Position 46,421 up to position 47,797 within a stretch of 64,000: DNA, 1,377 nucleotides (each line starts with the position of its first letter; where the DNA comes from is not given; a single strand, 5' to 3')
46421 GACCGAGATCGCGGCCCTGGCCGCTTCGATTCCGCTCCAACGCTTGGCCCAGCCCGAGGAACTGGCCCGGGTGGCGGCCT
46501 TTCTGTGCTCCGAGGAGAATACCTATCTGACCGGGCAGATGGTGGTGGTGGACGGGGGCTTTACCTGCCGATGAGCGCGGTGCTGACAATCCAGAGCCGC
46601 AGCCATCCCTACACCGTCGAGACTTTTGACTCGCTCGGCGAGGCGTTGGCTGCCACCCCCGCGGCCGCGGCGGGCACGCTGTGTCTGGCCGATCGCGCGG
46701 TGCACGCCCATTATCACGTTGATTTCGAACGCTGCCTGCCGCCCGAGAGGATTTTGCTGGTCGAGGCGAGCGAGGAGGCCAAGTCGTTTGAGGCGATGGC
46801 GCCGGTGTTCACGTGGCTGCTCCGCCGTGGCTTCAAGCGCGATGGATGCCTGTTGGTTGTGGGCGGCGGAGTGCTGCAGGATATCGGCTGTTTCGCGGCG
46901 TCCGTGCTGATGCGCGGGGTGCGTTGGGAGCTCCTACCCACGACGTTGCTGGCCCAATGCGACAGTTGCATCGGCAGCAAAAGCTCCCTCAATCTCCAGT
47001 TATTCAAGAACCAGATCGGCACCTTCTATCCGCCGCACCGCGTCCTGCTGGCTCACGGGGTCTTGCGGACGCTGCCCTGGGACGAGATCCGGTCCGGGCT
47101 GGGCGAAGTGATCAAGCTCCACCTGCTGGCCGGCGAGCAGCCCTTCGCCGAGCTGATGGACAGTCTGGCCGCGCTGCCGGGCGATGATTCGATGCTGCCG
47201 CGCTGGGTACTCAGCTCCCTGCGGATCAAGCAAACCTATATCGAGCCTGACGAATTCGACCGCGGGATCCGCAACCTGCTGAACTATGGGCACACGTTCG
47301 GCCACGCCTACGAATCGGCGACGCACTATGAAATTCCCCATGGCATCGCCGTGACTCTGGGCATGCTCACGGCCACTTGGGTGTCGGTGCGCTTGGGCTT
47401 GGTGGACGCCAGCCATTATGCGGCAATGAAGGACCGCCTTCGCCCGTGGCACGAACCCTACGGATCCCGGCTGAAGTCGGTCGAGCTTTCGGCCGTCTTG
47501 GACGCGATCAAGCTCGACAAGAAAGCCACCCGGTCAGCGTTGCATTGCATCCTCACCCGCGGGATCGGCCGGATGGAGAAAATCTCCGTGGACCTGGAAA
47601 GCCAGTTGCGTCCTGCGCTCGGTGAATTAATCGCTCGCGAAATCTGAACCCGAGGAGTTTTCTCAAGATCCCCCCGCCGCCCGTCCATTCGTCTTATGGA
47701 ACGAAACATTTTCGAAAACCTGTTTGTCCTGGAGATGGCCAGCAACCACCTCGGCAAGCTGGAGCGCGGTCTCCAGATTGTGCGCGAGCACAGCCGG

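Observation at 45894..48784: Translationally coupled SDR / dehydroquinate-synthase-like / NeuB-like cassette behind a deoxysugar pathway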

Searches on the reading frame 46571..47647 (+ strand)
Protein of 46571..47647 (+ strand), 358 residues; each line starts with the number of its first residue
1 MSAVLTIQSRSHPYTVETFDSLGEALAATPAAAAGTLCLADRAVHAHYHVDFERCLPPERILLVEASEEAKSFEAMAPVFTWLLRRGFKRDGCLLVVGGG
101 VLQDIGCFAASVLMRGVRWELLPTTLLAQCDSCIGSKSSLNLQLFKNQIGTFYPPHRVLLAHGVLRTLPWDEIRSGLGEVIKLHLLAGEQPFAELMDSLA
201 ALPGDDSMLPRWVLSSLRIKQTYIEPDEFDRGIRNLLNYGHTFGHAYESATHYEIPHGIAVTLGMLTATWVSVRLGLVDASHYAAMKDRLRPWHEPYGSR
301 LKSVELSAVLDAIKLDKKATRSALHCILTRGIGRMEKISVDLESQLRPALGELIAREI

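Call 10: search_protein_families(library=pfam, proteins=[window:46571-47647:+], max_evalue=0.001)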
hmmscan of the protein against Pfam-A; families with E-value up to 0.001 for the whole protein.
window:46571-47647:+ (358 aa): 2 families
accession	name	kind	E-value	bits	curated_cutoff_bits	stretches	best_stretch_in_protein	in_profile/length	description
PF01761.26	DHQ_synthase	-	4.6e-33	113.7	24.2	1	63-174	3-114/115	3-dehydroquinate synthase N-terminal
PF24621.2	DHQS_C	-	1.9e-31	109.4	27.6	1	176-319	1-144/144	3-dehydroquinate synthase C-terminal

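Call 11: search_protein_families(library=ncbifam, proteins=[window:46571-47647:+], max_evalue=0.001)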
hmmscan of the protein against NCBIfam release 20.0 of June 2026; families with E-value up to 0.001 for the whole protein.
window:46571-47647:+ (358 aa): 5 families
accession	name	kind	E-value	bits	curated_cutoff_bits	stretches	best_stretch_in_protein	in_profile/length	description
TIGR04425.1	P_lya_rel_AroB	hypoth_equivalog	7.9e-126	419.8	400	1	7-355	1-346/348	AroB-related putative sugar phosphate phospholyase (cyclizing)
TIGR01357.1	aroB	equivalog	2.6e-78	263.6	305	1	22-340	13-334/344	3-dehydroquinate synthase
NF004852.0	PRK06203.1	equivalog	1.9e-40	139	333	1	60-288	90-322/407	3-dehydroquinate synthase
NF010556.0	PRK13951.1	equivalog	3.7e-40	138.2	560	1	53-341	201-483/492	bifunctional shikimate kinase AroK/3-dehydroquinate synthase AroB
NF010627.0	PRK14021.1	equivalog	1.8e-36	125.7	565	1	63-335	242-522/542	bifunctional shikimate kinase/3-dehydroquinate synthase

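Call 13: find_homologous_proteins(query=window:46571-47647:+, max_evalue=1e-20)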
Query window:46571-47647:+ (358 aa): 4491 proteins with E <= 1e-20 among 8000 candidates; the best 120 are listed.
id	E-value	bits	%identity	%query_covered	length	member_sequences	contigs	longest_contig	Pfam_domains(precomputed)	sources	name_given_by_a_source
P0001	1.3e-219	746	92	100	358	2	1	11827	PF24621.3,PF01761.27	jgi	jgi:3-dehydroquinate synthase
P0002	1.2e-166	572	71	100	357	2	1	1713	PF24621.3,PF01761.27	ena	-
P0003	2.4e-159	548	68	99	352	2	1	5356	PF24621.3,PF01761.27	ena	-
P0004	1.1e-155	536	70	98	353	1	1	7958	PF24621.3,PF01761.27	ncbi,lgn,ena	-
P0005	3.4e-153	528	66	99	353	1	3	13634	PF24621.3,PF01761.27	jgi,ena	jgi:3-dehydroquinate synthase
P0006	4.4e-153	528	66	98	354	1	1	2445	PF24621.3,PF01761.27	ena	-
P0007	5.1e-153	527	66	99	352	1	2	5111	PF24621.3,PF01761.27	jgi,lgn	-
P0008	1.2e-152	526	64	99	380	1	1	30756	PF24621.3,PF01761.27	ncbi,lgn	-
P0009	1.5e-152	526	65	99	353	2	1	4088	PF24621.3,PF01761.27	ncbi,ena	-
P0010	1.5e-152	526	66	99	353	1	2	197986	PF24621.3,PF01761.27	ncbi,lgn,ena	-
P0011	3.9e-152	524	65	99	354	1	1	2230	PF24621.3,PF01761.27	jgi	jgi:3-dehydroquinate synthase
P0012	5.5e-152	524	64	99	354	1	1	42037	PF24621.3,PF01761.27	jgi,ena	-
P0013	6.9e-152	524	65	98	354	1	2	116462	PF24621.3,PF01761.27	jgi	jgi:3-dehydroquinate synthase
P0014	8.8e-152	523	65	99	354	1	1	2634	PF24621.3,PF01761.27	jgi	jgi:3-dehydroquinate synthase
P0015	1.1e-151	523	65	99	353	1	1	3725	PF24621.3,PF01761.27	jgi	jgi:3-dehydroquinate synthase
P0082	2.9e-133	462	60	100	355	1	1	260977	PF24621.3,PF01761.27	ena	-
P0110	1.6e-131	457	60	99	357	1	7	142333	PF24621.3,PF01761.27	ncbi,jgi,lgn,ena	ncbi:MAG: AroB-related putative sugar phosphate phospholyase (cyclizing) [bacterium]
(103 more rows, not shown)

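Call 14: find_encoding_contigs(protein=P0010, flank=10000, max_places=2)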
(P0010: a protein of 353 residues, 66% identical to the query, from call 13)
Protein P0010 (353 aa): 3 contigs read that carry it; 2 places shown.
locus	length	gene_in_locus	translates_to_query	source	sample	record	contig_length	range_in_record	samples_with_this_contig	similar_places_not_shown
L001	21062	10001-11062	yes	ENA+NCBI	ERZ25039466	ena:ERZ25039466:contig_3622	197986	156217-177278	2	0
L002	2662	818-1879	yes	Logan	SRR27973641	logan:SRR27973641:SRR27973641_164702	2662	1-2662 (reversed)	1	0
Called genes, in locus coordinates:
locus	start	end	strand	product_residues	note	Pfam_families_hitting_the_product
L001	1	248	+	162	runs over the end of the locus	PF01196:Ribosomal_L17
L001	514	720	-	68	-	-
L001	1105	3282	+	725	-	PF01432:Peptidase_M3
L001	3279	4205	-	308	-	PF00730:HhH-GPD, PF00633:HHH (weak), PF14815:NUDIX_4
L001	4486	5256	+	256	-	-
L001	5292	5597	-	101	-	-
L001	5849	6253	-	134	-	-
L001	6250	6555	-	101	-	PF09862:DUF2089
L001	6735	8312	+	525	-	PF00849:PseudoU_synth_2, PF10672:Methyltrans_SAM, PF03602:Cons_hypoth95 (faint)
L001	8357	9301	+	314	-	PF02915:Rubrerythrin, PF01988:VIT1 (faint)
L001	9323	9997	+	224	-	PF13561:adh_short_C2, PF00106:adh_short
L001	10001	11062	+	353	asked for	PF01761:DHQ_synthase, PF24621:DHQS_C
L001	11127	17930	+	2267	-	PF09286:Pro-kuma_activ, PF07679:I-set, PF13927:Ig_3, PF13927:Ig_3, PF13927:Ig_3, PF07679:I-set, PF13927:Ig_3, PF13927:Ig_3, +12 more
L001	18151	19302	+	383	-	PF03102:NeuB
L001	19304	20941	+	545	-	-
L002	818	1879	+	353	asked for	PF01761:DHQ_synthase, PF24621:DHQS_C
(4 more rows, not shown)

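Call 15: find_encoding_contigs(protein=P0082, flank=10000, max_places=2)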
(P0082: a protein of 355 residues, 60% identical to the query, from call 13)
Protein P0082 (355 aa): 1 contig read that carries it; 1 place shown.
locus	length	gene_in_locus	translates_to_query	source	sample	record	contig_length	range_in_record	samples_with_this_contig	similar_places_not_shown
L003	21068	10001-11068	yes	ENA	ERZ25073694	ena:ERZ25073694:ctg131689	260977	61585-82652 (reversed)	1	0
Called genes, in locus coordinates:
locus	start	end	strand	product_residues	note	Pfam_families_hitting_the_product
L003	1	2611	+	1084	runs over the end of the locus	PF00873:ACR_tran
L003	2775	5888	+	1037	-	PF00873:ACR_tran, PF03176:MMPL, PF02355:SecD_SecF_C (faint)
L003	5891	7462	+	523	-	PF02321:OEP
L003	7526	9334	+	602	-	PF02776:TPP_enzyme_N, PF00205:TPP_enzyme_M, PF02775:TPP_enzyme_C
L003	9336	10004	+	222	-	PF01370:Epimerase (weak), PF04321:RmlD_sub_bind (weak), PF00106:adh_short, PF08659:KR (weak), PF13561:adh_short_C2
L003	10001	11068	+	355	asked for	PF01761:DHQ_synthase, PF24621:DHQS_C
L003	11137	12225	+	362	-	PF03102:NeuB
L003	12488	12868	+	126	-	PF02391:MoaE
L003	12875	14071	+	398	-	PF03453:MoeA_N, PF00994:MoCF_biosynth, PF03454:MoeA_C (weak)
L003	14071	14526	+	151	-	PF01967:MoaC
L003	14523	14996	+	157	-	PF00994:MoCF_biosynth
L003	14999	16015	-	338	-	PF04055:Radical_SAM, PF06463:Mob_synth_C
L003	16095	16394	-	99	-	-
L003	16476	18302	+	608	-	PF00005:ABC_tran, PF02463:SMC_N (faint), PF13191:AAA_16 (faint), PF00006:ATP-synt_ab (faint), PF13304:AAA_21 (faint), PF12848:ABC_tran_Xtn, PF00005:ABC_tran, PF16326:ABC_tran_CTD, +1 more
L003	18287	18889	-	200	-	-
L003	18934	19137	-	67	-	-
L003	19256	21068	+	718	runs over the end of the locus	PF03190:Thioredox_DsbH, PF13899:Thioredoxin_7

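Call 16: find_encoding_contigs(protein=P0110, flank=10000, max_places=2)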
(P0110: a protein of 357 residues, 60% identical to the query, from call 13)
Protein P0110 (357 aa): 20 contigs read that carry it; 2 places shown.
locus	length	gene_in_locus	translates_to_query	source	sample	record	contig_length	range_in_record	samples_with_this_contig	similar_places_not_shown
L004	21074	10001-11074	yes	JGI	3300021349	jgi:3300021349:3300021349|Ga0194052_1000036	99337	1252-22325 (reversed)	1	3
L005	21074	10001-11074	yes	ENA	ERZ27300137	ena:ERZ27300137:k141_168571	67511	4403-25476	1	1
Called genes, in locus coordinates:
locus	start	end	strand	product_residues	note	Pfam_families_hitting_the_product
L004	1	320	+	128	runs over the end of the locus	PF13366:PDDEXK_3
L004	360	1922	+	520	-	PF00155:Aminotran_1_2 (weak), PF01041:DegT_DnrJ_EryC1, PF01212:Beta_elim_lyase (weak), PF01041:DegT_DnrJ_EryC1 (weak)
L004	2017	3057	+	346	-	PF01370:Epimerase, PF16363:GDP_Man_Dehyd, PF07993:NAD_binding_4 (weak)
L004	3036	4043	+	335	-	PF01073:3Beta_HSD (weak), PF01370:Epimerase, PF02719:Polysacc_synt_2, PF04321:RmlD_sub_bind, PF13460:NAD_binding_10, PF16363:GDP_Man_Dehyd, PF07993:NAD_binding_4 (weak)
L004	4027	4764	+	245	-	PF00535:Glycos_transf_2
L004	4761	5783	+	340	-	PF01073:3Beta_HSD, PF01370:Epimerase, PF02719:Polysacc_synt_2, PF04321:RmlD_sub_bind, PF08659:KR, PF16363:GDP_Man_Dehyd, PF07993:NAD_binding_4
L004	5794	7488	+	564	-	-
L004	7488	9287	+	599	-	PF02776:TPP_enzyme_N, PF00205:TPP_enzyme_M, PF02775:TPP_enzyme_C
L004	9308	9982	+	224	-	PF01370:Epimerase, PF23441:SDR (faint), PF08659:KR (weak), PF00106:adh_short, PF13561:adh_short_C2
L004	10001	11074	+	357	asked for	PF01761:DHQ_synthase, PF24621:DHQS_C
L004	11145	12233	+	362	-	PF03102:NeuB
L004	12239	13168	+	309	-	PF00535:Glycos_transf_2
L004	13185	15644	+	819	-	PF09586:YfhO (weak)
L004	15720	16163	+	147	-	PF19502:DUF6036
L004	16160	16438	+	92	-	-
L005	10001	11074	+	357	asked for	PF01761:DHQ_synthase, PF24621:DHQS_C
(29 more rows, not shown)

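Call 17: search_solved_structures(query=window:46571-47647:+, max_evalue=0.00001, show_alignments=3)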
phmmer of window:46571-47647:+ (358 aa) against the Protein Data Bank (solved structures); distinct sequences matched with E-value up to 0.00001: 16.
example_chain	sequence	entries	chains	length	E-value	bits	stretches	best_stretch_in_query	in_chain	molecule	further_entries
1ujn_A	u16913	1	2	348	9.4e-45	156.4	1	26-335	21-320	dehydroquinate synthase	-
5eks_A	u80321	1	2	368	8.5e-42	146.7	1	59-344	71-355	3-dehydroquinate synthase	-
3clh_A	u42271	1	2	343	1.3e-41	146.1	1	45-338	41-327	3-dehydroquinate synthase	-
3okf_A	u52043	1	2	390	3e-41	144.9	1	62-335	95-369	3-dehydroquinate synthase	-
6lk2_A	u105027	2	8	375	3.4e-41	144.8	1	60-339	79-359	3-dehydroquinate synthase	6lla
6c5c_A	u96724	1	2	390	9.5e-40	140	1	57-338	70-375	3-dehydroquinate synthase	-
6hqv_A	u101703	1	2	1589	1.3e-38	136.3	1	52-297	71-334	Pentafunctional AROM polypeptide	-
5hvn_A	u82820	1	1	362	2.7e-38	135.2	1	60-336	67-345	3-dehydroquinate synthase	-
7u5s_A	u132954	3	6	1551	3.2e-38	135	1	57-338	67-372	Pentafunctional AROM polypeptide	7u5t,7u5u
3zok_A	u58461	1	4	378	9.2e-38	133.5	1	61-331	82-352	3-DEHYDROQUINATE SYNTHASE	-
1xag_A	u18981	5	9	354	1.5e-35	126.1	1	38-333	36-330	3-dehydroquinate synthase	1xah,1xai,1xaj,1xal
3qbd_A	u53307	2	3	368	3.4e-35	125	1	67-283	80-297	3-dehydroquinate synthase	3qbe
1dqs_A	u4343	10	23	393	7.9e-35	123.8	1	57-279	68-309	PROTEIN (3-DEHYDROQUINATE SYNTHASE) | 3-DEHYDROQUINATE SYNTHASE | Pentafunctional AROM polypeptide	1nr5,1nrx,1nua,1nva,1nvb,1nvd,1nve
2d2x_A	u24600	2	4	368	5.1e-27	98.1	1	46-281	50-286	2-deoxy-scyllo-inosose synthase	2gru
4p53_A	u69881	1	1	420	2.8e-26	95.7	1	60-348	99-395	Cyclase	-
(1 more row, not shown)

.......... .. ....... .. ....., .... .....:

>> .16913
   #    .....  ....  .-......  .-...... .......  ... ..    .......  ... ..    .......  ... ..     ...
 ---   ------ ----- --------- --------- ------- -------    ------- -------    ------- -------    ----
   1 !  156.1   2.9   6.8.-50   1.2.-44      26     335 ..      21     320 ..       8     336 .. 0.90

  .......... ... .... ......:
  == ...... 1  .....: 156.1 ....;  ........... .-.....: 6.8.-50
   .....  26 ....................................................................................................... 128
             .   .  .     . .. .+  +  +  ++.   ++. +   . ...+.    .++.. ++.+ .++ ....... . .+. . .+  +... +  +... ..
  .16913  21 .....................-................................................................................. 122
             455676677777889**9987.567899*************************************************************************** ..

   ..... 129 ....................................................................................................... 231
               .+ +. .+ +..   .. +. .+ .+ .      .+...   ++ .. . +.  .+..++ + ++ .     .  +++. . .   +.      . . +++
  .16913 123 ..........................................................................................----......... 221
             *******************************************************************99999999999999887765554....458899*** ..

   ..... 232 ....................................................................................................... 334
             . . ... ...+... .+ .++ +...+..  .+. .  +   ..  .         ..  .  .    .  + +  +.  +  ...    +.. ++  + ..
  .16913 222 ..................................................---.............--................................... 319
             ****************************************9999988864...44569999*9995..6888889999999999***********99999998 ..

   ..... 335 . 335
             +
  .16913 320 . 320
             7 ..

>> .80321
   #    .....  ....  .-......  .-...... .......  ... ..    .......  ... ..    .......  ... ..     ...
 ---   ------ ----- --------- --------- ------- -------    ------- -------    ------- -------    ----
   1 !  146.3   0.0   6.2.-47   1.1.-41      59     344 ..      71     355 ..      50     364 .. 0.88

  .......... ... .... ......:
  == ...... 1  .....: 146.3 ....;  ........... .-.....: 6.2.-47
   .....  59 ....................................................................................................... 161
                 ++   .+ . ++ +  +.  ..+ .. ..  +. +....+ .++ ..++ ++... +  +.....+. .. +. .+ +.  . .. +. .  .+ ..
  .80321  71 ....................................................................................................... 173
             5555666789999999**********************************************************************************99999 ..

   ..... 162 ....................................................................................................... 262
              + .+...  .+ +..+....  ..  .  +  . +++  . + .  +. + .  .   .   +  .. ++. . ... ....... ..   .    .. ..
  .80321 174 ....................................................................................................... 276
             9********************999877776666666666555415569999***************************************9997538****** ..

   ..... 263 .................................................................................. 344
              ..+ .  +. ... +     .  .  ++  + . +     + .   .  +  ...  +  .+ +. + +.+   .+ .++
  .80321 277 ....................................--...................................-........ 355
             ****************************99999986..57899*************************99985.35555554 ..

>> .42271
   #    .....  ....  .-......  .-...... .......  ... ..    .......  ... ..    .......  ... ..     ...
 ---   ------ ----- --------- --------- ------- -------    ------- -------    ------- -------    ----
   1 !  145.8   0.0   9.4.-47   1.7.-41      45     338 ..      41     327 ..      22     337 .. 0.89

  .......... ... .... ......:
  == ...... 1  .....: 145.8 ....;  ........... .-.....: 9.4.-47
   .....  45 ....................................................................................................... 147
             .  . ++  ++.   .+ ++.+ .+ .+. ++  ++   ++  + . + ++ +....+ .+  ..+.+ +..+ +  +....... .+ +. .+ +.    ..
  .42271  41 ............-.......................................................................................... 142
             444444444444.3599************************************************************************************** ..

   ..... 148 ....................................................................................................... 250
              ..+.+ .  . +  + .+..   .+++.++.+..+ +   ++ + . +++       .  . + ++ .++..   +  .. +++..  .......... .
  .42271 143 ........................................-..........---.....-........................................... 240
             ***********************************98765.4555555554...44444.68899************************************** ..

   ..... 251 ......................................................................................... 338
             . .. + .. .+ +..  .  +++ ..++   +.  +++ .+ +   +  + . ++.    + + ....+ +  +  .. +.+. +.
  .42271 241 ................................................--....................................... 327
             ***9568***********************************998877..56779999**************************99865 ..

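Call 25: find_related_loci(query=A1, collection=genome_contigs, flank=10000)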
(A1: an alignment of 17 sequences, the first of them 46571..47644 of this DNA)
Query A1 (358 aa) in genome_contigs; peptide patterns used: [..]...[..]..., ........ (x = any residue, [..] = any of these).
600 stretches matched a pattern (row limit reached: there are more); 585 encode a relative of the query (tblastn E <= 1e-3); the best 80 are kept; 80 distinct loci.
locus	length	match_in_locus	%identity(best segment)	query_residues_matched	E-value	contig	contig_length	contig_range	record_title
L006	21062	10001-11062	63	3-357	2e-155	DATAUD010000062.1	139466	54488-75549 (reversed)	MAG TPA_asm: Verrucomicrobiia bacterium isolate SMAG_U5563 k141_253059, whole genome shotgun sequence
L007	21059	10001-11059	59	5-358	1e-129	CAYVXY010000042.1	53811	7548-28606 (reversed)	MAG TPA_asm: uncultured Polyangiaceae bacterium isolate SRP302447_co2_334 genome assembly, contig: NODE_1763_length_5381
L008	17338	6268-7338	59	1-358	3e-121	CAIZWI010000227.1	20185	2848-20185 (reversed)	MAG: uncultured Verrucomicrobia subdivision 3 bacterium isolate I-3_bin-103 genome assembly, contig: bin-103:227/467, wh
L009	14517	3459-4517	51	1-354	8e-121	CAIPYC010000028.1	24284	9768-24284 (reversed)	MAG: uncultured cyanobacterium isolate Ki2-D3_bin-0622 genome assembly, contig: bin-0622:028/205, whole genome shotgun s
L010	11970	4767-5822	61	1-354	4e-121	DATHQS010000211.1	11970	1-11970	MAG TPA_asm: Candidatus Acidiferrales bacterium isolate SMAG_U12745 k141_2717953, whole genome shotgun sequence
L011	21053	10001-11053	55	4-354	3e-118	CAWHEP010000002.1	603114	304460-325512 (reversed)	MAG: uncultured Verrucomicrobiae bacterium isolate MFD04580.bin.2.12 genome assembly, contig: contig_20194, whole genome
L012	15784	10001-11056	57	4-356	7e-117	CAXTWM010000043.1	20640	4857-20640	MAG TPA_asm: uncultured Armatimonadales bacterium isolate public_SRR13126859_metawrap_bin.2 genome assembly, contig: pub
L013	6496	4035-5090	54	5-357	2e-114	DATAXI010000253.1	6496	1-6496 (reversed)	MAG TPA_asm: Chthoniobacteraceae bacterium isolate SMAG_U5649 k141_1360228, whole genome shotgun sequence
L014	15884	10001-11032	52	4-350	8e-106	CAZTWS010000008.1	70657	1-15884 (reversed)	MAG TPA_asm: uncultured Planctomycetaceae bacterium isolate SRP344714_co2_482 genome assembly, contig: NODE_834_length_7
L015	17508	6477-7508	50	5-350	3e-103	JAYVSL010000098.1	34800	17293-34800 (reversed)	MAG: Planctomycetota bacterium isolate GL74_DN_concoct_244 GL74_DN_concoct_244_97, whole genome shotgun sequence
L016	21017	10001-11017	53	4-344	1e-102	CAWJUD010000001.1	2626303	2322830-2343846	MAG: Pirellulales bacterium isolate MFD04408.bin.1.134 genome assembly, contig: contig_23428, whole genome shotgun seque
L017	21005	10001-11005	53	5-342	1e-102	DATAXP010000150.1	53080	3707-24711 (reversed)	MAG TPA_asm: Pirellulales bacterium isolate SMAG_U5656 k141_1676105, whole genome shotgun sequence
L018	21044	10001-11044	52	1-354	1e-96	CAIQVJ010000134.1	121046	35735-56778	MAG: uncultured proteobacterium isolate KTt_bin-1053 genome assembly, contig: bin-1053:134/137, whole genome shotgun seq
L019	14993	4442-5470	41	5-352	2e-81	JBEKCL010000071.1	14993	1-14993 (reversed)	MAG: Dehalococcoidia bacterium isolate SPRUCE 159 SPRUCE_159_71, whole genome shotgun sequence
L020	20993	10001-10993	44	1-335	6e-81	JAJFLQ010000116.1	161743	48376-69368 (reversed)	MAG: Verrucomicrobia bacterium isolate OFTM300 OFTM300_115, whole genome shotgun sequence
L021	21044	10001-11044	38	1-352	2e-77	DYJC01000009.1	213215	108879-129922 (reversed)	MAG TPA_asm: Desulfosudis oleivorans isolate FI88_44_71 Afr_mines_FI88_47_length_213215_cov_32_581230, whole genome shot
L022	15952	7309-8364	56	3-355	4e-132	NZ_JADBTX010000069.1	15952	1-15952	MAG: Microcystis sp. M015S2 M015S2_69, whole genome shotgun sequence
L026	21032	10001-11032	37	5-352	1e-64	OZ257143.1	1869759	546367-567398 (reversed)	MAG: Gammaproteobacteria bacterium isolate 3ba8531f-4df8-48da-8f3c-568d6544bbbc genome assembly, chromosome: 1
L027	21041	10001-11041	32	5-352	9e-61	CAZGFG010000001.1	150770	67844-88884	MAG TPA_asm: uncultured Gammaproteobacteria bacterium isolate binchicken_co125_1135 genome assembly, contig: NODE_224_le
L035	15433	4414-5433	35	5-346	2e-57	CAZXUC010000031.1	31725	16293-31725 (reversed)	MAG TPA_asm: uncultured Halobacteriales archaeon isolate SRP136066_co1_71 genome assembly, contig: NODE_1121_length_3172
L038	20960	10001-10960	30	1-328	4e-54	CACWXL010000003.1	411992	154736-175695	MAG: Ruminococcaceae bacterium isolate RUG11004 genome assembly, contig: RUG11004_asm_3, whole genome shotgun sequence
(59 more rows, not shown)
